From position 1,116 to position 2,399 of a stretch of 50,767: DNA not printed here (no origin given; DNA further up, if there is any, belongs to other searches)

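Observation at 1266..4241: Three-gene cassette: a classic AAA+ ATPase fused operonically to a Septu-like PtuA/PtuB pair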

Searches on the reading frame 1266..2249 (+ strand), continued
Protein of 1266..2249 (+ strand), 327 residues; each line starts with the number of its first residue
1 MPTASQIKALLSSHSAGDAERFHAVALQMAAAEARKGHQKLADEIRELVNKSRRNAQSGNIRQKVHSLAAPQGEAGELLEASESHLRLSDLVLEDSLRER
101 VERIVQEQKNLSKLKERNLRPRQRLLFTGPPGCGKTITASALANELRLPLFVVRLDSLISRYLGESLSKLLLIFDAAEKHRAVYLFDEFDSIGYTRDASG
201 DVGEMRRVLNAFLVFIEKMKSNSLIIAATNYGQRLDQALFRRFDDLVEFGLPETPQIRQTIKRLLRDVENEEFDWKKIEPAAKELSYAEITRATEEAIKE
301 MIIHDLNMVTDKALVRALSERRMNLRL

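Call 63: search_dna_similar(query=window:1266-2249:+, collection=plasmids, mode=protein, max_rows=25)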
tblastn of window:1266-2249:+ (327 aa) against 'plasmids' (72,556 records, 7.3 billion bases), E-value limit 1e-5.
Records with a match: 1454; places in all: 1672; records where one place covers at least 80% of the query: 490.
Best place of each record, by identity: <60% 1454.
By first word of the organism name: Klebsiella 240; Pseudomonas 118; Rhizobium 102; Agrobacterium 64; Streptomyces 51; Burkholderia 41; Nostoc 39; Bradyrhizobium 37; Serratia 35; Escherichia 27; and 235 more.
By predicted mobility (MOB-suite, as given by PLSDB): non-mobilizable 749; conjugative 595; mobilizable 110.
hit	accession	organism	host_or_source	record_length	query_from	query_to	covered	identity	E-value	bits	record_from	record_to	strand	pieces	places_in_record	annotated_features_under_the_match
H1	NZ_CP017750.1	Cupriavidus sp. USMAA2-4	cell culture,Sungai Pinang, Penang, ...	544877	1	327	100%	48.8%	2e-91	305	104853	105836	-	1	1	AAA family ATPase | helix-turn-helix transcriptional regulator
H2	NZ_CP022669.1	Rhizobium leguminosarum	single cell,root nodules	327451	1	326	100%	48.3%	1e-87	293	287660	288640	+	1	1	ATP-binding protein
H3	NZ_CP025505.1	Rhizobium leguminosarum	Pisum sativum,pea nodule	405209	1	326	100%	48.3%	1e-87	293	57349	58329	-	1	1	ATP-binding protein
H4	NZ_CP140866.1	Rhizobium leguminosarum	Trifolium pratense,whole organism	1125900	1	326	100%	48.3%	2e-87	293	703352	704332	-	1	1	record has no annotation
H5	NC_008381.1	Rhizobium johnstonii 3841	-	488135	1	326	100%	48.0%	5e-87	292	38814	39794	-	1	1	ATP-binding protein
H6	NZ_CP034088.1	Methylocystis rosea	cell culture,groundwater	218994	1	322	98%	48.6%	6e-90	300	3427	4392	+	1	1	ATP-binding protein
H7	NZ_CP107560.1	Methylocystis sp. MJC1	whole organism,Alpine Peat Bogs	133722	1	322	98%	48.6%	1e-88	297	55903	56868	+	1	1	ATP-binding protein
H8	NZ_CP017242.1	Rhizobium etli 8C-3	Phaseolus vulgaris,cell culture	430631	1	326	100%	47.7%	5e-86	289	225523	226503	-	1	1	ATP-binding protein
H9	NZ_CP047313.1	Pseudomonas putida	whole organism,soil sample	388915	1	322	98%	48.3%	2e-91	305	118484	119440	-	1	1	AAA family ATPase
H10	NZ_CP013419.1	Burkholderia savannae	soil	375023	1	322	98%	48.0%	2e-86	290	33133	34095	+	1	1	ATP-binding protein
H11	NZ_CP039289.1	Cupriavidus necator H16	single cell,sludge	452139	1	327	100%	47.3%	5e-87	292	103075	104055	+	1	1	ATP-binding protein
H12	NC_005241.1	Cupriavidus necator H16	-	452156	1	327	100%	47.3%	5e-87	292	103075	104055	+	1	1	ATP-binding protein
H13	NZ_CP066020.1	Cupriavidus necator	-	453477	1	327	100%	47.3%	5e-87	292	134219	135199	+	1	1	ATP-binding protein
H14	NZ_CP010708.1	Phaeobacter inhibens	cell culture,algae aquaculture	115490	1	322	98%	47.8%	2e-85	287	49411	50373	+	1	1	ATP-binding protein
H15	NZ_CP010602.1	Phaeobacter inhibens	cell culture,clam larvae aquaculture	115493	1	322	98%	47.8%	2e-85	287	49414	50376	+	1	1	ATP-binding protein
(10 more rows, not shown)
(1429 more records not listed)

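Call 64: get_annotated_region(hit=H5, flank=4000)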
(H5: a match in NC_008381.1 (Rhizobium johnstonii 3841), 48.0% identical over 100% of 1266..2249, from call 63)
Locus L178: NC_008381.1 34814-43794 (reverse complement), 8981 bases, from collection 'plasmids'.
description: Rhizobium johnstonii 3841 plasmid pRL10, complete sequence
organism: Rhizobium johnstonii 3841 (NCBI taxid 216596)
taxonomy: Bacteria; Pseudomonadota; Alphaproteobacteria; Hyphomicrobiales; Rhizobiaceae; Rhizobium; Rhizobium johnstonii; Rhizobium johnstonii 3841
host: -; source: -; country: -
typing (MOB-suite, as given by PLSDB): conjugative; replicon rep_cluster_841; relaxase MOBQ; mating-pair formation MPF_T
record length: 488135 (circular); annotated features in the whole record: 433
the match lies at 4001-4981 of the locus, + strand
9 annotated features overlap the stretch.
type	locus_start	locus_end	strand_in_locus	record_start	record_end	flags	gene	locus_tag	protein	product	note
CDS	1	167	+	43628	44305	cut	-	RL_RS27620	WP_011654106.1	SOS response-associated peptidase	GO:0018142 - protein-DNA covalent cross-linking [Evidence IEA]; GO:0009432 - SOS response [Evidence IEA]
CDS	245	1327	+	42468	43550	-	dinB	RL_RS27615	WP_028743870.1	DNA polymerase IV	GO:0006281 - DNA repair [Evidence IEA]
CDS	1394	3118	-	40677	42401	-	-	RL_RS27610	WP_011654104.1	hypothetical protein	-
CDS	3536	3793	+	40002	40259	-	-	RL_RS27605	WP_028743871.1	hypothetical protein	-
CDS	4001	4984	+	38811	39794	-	-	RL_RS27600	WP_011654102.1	ATP-binding protein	-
CDS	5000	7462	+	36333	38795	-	-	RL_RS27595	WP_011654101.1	S8 family peptidase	-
CDS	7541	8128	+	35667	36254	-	-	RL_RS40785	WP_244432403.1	phospholipase D family protein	-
CDS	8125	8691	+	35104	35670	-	-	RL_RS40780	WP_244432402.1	hypothetical protein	-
CDS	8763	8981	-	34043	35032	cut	-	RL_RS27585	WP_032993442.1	hypothetical protein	-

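Call 69: predict_structure(alignment_id=A3)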
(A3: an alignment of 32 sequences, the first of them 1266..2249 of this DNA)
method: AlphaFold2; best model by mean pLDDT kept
length: 327 residues; sequences in the alignment: 32
mean_pLDDT: 80.5   pTM: 0.67
mean pLDDT of the five models: 80.5, 79.9, 76.9, 74.5, 73.0
residues with pLDDT >= 90: 98; 70-90: 167; 50-70: 47; < 50: 15
segments of 3 or more residues with pLDDT < 50: 58-68, 195-197
pLDDT, mean of each block of 10 residues (from residue 1): 65 68 78 78 79 63 41 64 78 88 91 86 90 88 89 80 80 87 85 51 74 86 89 67 87 91 91 93 91 93 92 94 78
secondary structure, 60 per line:
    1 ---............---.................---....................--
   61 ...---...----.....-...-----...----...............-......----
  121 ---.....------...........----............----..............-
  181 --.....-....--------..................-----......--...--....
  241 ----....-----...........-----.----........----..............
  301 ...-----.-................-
elements in order: H4-15 H19-35 H39-58 H74-78 E80-82 H95-109 H111-116 E124-128 H135-145 E150-154 H155-161 H166-179 E183-187 H189-192 H201-218 E224-229 H237-240 E245-248 H254-264 H275-282 H287-303 H311-326

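Call 72: fold_search(model_id=the predicted structure, library=pdb)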
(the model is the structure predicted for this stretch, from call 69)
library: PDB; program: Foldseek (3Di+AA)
matches with E <= 10: 1931; with E <= 0.001: 1670
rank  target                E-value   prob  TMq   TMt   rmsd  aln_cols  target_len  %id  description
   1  8xku_A                9.3e-15  1.00  0.67  0.32  24.1       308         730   23  Cryo-EM structure of the Ycf2-FtsHi motor complex from Arabidopsis in ATP-bound state (released 2024-09-11)
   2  9nkg_A                1.4e-14  1.00  0.66  0.56   3.9       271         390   24  Structure of substrate engaged MIDN-bound human 26S proteasome, EB-MIDN (Composite map) (released 2025-05-07)
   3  9a2p_MODEL_1_A        2.1e-14  1.00  0.69  0.37   8.5       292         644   24  Model of E. coli FtsH by in-cell photo-crosslinking MS and deep learning (released 2023-02-24)
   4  4cr2_L                2.3e-14  1.00  0.63  0.57   3.8       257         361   25  Deep classification of a large cryo-EM dataset defines the conformational landscape of the 26S proteasome (released 2014-04-02)
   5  5mp9_L                2.6e-14  1.00  0.67  0.57   3.6       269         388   24  26S proteasome in presence of ATP (s1) (released 2017-03-08)
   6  9bv1_A                2.7e-14  1.00  0.65  0.54   3.5       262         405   24  M2A Midnolin-Proteasome (translocating) (released 2025-06-11)
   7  8xku_E                3.6e-14  1.00  0.64  0.43   3.1       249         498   22  Cryo-EM structure of the Ycf2-FtsHi motor complex from Arabidopsis in ATP-bound state (released 2024-09-11)
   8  2ce7_A                4.0e-14  1.00  0.64  0.52   3.0       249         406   23  EDTA treated (released 2006-02-09)
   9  9nkg_C                4.2e-14  1.00  0.55  0.47   4.7       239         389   26  Structure of substrate engaged MIDN-bound human 26S proteasome, EB-MIDN (Composite map) (released 2025-05-07)
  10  3whk_A                4.7e-14  1.00  0.64  0.82   3.1       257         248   26  Crystal structure of PAN-Rpt5C chimera (released 2014-03-26)
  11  5mp9_I                4.7e-14  1.00  0.68  0.58   3.1       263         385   23  26S proteasome in presence of ATP (s1) (released 2017-03-08)
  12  4l15                  5.0e-14  1.00  0.61  0.66   3.8       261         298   23  Crystal structure of FIGL-1 AAA domain (released 2013-09-04)
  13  7ln4_E                6.2e-14  1.00  0.60  0.29   5.0       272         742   26  Cryo-EM structure of human p97 in complex with Npl4/Ufd1 and polyubiquitinated Ub-Eos (FOM, Class 3) (released 2021-09-15)
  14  3whk_E                6.5e-14  1.00  0.64  0.82   3.1       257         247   26  Crystal structure of PAN-Rpt5C chimera (released 2014-03-26)
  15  8usb_B                6.5e-14  1.00  0.67  0.55   3.0       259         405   24  Non-substrate-engaged human 26S proteasome with Nub1/FAT10 bound to Rpn1 (released 2024-11-06)
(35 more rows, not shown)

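Call 74: search_protein_families(library=padloc, proteins=[L001:9006-11585:+], max_evalue=0.00001)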
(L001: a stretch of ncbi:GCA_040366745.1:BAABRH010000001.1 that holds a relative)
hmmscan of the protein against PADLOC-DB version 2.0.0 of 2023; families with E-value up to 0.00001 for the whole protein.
L001:9006-11585:+ (859 aa): 4 families
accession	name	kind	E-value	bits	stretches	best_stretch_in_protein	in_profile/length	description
PDLC02198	IetS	-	1.9e-35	120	1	278-850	239-781/795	-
PDLC04233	IetS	-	1.5e-26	90.8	1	470-717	500-749/855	-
PDLC02197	IetS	-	1.5e-12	44.6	1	441-610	388-538/749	-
PDLC02201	IetS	-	7.6e-07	25.7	1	288-613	250-530/781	-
